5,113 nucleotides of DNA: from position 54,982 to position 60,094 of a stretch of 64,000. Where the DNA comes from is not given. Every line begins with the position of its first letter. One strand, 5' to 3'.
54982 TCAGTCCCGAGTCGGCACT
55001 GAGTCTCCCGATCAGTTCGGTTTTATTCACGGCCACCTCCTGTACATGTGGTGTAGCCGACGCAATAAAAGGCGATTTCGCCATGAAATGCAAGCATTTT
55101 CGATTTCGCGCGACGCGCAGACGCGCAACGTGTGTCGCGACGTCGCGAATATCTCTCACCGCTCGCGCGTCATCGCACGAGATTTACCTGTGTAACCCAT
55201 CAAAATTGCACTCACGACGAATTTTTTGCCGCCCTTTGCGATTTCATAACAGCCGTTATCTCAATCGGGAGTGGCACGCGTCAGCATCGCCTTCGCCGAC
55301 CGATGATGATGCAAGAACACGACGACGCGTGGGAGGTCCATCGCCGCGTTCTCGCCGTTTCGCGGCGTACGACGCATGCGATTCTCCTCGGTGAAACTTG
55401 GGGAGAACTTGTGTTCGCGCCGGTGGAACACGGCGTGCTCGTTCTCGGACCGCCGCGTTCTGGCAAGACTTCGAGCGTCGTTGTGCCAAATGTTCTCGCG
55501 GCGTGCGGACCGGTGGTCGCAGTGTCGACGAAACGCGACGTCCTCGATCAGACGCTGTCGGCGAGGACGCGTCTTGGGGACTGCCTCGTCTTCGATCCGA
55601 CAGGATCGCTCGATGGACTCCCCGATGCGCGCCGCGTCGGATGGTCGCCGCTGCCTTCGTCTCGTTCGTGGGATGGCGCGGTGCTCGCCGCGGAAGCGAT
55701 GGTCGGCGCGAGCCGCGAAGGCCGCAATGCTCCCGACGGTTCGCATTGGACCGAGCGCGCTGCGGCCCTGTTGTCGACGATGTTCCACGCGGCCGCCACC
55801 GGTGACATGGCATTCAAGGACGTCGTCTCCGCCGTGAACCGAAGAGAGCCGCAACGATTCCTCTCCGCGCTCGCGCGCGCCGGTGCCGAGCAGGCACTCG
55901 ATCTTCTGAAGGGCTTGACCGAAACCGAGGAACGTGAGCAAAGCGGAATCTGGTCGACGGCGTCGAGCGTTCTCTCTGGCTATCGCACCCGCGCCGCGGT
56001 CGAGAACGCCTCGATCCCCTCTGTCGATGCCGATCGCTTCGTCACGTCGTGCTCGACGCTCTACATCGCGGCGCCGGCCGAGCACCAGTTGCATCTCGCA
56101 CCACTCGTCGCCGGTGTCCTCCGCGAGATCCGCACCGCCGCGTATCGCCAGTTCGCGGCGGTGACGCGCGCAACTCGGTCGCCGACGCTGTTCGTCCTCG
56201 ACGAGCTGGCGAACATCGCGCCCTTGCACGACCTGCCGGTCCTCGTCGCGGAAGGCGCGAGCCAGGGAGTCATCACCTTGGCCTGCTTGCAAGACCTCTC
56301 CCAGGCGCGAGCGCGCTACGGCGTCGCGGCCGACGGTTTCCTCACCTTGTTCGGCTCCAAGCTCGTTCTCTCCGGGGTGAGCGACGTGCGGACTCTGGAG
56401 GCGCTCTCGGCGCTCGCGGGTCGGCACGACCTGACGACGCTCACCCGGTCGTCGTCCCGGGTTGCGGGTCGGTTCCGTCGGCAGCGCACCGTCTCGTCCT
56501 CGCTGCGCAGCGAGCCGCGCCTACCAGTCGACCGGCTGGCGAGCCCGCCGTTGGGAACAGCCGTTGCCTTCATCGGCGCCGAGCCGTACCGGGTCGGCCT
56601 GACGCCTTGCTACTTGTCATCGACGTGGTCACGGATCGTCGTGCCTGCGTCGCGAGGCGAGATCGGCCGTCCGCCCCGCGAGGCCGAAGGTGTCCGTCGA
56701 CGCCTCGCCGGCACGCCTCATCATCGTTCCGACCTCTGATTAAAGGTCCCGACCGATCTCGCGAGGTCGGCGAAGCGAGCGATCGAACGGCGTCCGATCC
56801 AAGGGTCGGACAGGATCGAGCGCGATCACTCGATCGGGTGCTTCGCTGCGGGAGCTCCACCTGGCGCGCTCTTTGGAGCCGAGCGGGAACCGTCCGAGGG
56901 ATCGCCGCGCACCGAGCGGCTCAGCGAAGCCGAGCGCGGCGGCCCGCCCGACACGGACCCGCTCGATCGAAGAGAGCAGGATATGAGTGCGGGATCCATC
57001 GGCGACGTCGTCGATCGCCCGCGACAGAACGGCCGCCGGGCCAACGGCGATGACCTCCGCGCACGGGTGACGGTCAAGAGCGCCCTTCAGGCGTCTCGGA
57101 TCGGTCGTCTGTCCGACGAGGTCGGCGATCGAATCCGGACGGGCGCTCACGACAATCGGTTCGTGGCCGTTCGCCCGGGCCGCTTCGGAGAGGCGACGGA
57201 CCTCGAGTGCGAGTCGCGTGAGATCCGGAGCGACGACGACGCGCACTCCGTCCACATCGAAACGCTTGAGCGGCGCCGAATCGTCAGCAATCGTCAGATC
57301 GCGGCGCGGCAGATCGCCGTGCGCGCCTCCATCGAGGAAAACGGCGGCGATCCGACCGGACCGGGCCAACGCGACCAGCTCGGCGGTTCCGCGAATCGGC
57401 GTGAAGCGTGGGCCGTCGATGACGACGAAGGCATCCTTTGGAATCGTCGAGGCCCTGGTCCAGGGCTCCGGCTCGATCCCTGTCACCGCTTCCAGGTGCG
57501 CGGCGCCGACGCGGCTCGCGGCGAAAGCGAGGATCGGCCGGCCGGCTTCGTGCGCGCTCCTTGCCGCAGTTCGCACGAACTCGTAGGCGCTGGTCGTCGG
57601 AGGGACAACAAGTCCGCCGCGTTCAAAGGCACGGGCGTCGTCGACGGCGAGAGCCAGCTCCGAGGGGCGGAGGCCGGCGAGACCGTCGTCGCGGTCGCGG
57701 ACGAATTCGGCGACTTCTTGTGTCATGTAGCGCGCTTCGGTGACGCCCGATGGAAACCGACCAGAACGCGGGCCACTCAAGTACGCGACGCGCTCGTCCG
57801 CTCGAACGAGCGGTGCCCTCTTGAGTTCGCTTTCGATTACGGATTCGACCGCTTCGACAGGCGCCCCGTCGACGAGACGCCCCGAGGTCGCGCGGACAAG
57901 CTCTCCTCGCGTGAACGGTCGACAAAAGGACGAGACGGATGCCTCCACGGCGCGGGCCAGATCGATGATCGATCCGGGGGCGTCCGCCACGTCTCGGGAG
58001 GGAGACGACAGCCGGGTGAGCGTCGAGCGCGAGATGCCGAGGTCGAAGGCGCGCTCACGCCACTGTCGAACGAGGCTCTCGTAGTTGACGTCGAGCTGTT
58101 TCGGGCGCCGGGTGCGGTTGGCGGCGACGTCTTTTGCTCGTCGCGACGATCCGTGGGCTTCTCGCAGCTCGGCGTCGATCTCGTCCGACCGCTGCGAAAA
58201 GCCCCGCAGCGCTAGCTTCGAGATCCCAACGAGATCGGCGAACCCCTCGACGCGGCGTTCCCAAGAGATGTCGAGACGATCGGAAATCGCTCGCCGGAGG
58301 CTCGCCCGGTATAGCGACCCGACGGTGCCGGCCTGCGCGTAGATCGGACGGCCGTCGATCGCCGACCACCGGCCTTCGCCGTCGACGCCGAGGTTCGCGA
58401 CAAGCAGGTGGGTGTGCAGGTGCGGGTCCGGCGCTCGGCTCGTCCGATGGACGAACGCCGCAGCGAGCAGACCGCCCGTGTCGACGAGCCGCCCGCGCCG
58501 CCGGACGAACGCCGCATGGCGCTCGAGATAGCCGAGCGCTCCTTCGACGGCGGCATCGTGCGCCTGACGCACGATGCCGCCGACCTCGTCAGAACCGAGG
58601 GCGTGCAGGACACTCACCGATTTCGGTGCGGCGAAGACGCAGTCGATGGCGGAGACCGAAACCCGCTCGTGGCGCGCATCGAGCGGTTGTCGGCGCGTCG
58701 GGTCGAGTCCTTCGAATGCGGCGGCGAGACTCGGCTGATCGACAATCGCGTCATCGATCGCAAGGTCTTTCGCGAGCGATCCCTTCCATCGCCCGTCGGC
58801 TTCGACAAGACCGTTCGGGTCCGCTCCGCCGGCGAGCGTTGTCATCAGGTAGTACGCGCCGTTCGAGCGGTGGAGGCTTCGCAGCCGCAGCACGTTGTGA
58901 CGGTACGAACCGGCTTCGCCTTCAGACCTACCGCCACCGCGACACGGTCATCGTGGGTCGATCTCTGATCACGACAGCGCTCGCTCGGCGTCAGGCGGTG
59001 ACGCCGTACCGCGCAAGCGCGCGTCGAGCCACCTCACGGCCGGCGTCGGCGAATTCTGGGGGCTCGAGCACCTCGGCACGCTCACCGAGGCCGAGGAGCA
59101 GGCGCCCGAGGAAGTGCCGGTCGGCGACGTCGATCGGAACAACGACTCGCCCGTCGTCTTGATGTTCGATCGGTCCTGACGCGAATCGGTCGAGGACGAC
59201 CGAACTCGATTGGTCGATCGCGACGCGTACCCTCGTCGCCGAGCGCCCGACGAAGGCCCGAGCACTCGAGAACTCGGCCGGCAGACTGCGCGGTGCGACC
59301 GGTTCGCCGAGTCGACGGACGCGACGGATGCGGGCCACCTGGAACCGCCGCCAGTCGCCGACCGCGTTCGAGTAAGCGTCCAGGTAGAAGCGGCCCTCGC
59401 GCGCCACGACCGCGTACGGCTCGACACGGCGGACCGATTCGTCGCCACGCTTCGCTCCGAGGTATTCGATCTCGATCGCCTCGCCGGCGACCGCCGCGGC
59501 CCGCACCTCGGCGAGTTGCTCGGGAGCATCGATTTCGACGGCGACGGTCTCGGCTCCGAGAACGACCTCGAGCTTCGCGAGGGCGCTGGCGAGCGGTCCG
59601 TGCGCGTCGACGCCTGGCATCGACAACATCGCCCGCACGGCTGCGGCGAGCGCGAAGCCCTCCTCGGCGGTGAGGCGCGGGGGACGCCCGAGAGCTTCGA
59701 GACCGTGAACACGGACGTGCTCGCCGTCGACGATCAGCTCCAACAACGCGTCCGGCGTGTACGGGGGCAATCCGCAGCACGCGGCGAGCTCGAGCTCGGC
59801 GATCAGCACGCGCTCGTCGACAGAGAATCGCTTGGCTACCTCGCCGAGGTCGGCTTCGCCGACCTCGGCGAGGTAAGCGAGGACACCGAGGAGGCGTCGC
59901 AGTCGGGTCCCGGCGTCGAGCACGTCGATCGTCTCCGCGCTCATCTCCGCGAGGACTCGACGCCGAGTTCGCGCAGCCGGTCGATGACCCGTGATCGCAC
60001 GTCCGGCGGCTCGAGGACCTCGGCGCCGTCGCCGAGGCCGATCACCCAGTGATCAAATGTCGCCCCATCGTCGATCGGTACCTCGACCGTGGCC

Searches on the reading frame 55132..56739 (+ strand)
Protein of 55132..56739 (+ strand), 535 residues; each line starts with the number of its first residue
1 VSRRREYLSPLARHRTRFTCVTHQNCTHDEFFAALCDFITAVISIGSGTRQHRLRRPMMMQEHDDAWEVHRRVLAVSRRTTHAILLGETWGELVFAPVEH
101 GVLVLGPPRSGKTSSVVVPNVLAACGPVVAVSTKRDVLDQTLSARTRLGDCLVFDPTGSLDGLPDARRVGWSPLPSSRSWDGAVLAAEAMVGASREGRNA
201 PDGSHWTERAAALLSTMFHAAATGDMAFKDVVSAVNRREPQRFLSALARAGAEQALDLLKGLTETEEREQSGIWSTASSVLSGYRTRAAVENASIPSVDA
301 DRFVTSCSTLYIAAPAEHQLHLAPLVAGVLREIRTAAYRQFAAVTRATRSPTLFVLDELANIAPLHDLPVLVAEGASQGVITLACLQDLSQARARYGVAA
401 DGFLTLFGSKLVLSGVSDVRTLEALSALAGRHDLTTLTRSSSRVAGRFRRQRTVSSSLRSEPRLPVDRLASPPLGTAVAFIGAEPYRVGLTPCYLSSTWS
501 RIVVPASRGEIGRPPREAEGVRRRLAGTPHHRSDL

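Call 43: search_protein_families(library=pfam, proteins=[window:55132-56739:+], max_evalue=0.001)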
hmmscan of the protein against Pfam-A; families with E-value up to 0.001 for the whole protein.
window:55132-56739:+ (535 aa): 3 families
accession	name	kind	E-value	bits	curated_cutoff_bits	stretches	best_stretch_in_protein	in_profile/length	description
PF02534.20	T4SS-DNA_transf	-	6.5e-21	75.2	20.1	1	83-455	31-408/468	Type IV secretory system Conjugative DNA transfer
PF12696.13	TraG-D_C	-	1.8e-19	70.4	22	1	351-470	1-122/126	TraM recognition site of TraD and TraG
PF10412.15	TrwB_AAD_bind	-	5.2e-16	58.9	20.5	1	165-462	72-356/387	Type IV secretion-system coupling protein DNA-binding domain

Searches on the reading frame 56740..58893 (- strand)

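Call 43: search_protein_families(library=pfam, proteins=[window:56740-58893:-], max_evalue=0.001)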
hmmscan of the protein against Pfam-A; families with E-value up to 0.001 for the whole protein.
window:56740-58893:- (717 aa): 1 family
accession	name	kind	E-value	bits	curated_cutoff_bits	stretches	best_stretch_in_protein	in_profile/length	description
PF08751.17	TrwC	-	1.2e-64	219.1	25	1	31-282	24-283/286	TrwC relaxase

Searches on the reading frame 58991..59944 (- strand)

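Call 43: search_protein_families(library=pfam, proteins=[window:58991-59944:-], max_evalue=0.001)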
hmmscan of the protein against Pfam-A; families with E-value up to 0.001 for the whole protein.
window:58991-59944:- (317 aa): 3 families
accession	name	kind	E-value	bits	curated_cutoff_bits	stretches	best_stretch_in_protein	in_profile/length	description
PF19187.6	HTH_PafC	-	7.1e-28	97.2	32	1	13-126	1-114/115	PafC helix-turn-helix domain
PF13280.12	WYL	-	1.1e-15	57.8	21.8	1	143-210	2-69/70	WYL domain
PF25583.1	WCX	-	3.4e-12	47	23.9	1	237-310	3-76/76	WCX domain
